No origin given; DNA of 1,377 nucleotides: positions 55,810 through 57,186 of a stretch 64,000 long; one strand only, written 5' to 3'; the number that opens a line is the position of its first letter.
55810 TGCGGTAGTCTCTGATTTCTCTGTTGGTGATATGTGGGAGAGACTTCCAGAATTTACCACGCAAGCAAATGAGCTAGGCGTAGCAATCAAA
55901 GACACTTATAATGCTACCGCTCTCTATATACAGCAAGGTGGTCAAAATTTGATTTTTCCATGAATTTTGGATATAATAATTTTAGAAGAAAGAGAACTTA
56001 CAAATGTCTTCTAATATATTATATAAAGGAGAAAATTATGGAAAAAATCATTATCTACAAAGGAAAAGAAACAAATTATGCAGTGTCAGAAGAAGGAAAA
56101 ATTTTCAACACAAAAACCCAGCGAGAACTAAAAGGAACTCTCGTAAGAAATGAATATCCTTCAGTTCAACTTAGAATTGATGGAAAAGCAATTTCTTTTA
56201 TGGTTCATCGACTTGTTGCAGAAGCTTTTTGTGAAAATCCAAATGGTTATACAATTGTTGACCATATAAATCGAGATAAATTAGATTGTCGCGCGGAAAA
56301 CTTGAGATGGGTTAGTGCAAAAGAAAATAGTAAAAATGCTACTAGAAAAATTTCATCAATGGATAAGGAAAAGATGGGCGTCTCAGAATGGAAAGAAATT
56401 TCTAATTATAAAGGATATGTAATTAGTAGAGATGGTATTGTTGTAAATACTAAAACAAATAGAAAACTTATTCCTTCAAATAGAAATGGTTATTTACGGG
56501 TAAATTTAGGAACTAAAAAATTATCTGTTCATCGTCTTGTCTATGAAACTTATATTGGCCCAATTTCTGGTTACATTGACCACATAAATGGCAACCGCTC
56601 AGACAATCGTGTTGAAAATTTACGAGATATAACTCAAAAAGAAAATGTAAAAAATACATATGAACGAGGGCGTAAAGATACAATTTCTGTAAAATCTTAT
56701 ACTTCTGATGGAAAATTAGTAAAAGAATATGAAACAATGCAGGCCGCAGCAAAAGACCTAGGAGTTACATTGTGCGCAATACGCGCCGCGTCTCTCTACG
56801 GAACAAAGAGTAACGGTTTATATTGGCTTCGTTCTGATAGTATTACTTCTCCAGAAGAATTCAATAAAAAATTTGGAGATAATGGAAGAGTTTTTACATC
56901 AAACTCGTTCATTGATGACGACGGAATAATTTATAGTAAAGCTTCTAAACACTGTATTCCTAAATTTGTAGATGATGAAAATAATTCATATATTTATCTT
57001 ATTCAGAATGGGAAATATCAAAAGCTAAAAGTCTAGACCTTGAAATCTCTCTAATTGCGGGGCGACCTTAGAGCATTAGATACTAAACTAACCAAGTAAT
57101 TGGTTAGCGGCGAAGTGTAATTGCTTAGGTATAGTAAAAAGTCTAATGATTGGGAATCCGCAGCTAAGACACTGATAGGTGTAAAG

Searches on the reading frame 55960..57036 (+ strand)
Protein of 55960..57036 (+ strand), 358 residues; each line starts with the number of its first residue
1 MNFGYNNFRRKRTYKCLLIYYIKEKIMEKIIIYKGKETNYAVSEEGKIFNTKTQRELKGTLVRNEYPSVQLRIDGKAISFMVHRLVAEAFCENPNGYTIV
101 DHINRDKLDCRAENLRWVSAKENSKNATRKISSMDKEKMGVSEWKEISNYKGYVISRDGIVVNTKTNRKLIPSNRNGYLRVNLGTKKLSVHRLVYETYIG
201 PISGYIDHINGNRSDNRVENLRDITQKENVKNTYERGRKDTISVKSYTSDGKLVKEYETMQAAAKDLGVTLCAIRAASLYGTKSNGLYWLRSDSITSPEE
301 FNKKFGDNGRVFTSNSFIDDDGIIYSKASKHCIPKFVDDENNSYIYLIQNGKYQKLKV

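Call 37: search_protein_families(library=phrogs, max_evalue=0.001, proteins=[window:55960-57036:+])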
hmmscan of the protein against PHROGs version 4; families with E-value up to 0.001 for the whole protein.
window:55960-57036:+ (358 aa): 21 families
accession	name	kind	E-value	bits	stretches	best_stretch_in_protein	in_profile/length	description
phrog_59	-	DNA, RNA and nucleotide metabolism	5.8e-70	237.8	2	133-306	129-304/423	HNH endonuclease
phrog_959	-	DNA, RNA and nucleotide metabolism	8.2e-54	182.1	2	29-133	10-112/138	HNH endonuclease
phrog_1492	-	DNA, RNA and nucleotide metabolism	9.2e-37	128.1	2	126-239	29-165/414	HNH endonuclease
phrog_99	-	DNA, RNA and nucleotide metabolism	3.6e-36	126.6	2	133-234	103-206/383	HNH endonuclease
phrog_826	-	DNA, RNA and nucleotide metabolism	9.1e-21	75.6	2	174-235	93-160/281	HNH endonuclease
phrog_4578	-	DNA, RNA and nucleotide metabolism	1.2e-20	74.8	2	190-237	14-63/130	HNH endonuclease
phrog_37683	-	unknown function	5.2e-17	62.8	1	20-137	101-218/279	-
phrog_30377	-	DNA, RNA and nucleotide metabolism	6.9e-16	59.2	2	190-242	12-64/82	HNH endonuclease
phrog_36769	-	unknown function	4.1e-12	47.1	2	75-152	237-305/367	-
phrog_3593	-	DNA, RNA and nucleotide metabolism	5.7e-11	43.5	1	174-239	79-146/210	HNH endonuclease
phrog_10822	-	DNA, RNA and nucleotide metabolism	7.1e-10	39.9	1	201-313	116-232/245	HNH endonuclease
phrog_7545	-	DNA, RNA and nucleotide metabolism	3.2e-09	38.2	1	151-242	56-142/160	HNH endonuclease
phrog_1872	-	DNA, RNA and nucleotide metabolism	2e-08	35.3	1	169-249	45-126/166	endonuclease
phrog_6254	-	DNA, RNA and nucleotide metabolism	3.7e-08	34.8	1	173-245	21-98/154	HNH endonuclease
phrog_6086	-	DNA, RNA and nucleotide metabolism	8.4e-08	33.5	1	39-171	13-110/147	HNH endonuclease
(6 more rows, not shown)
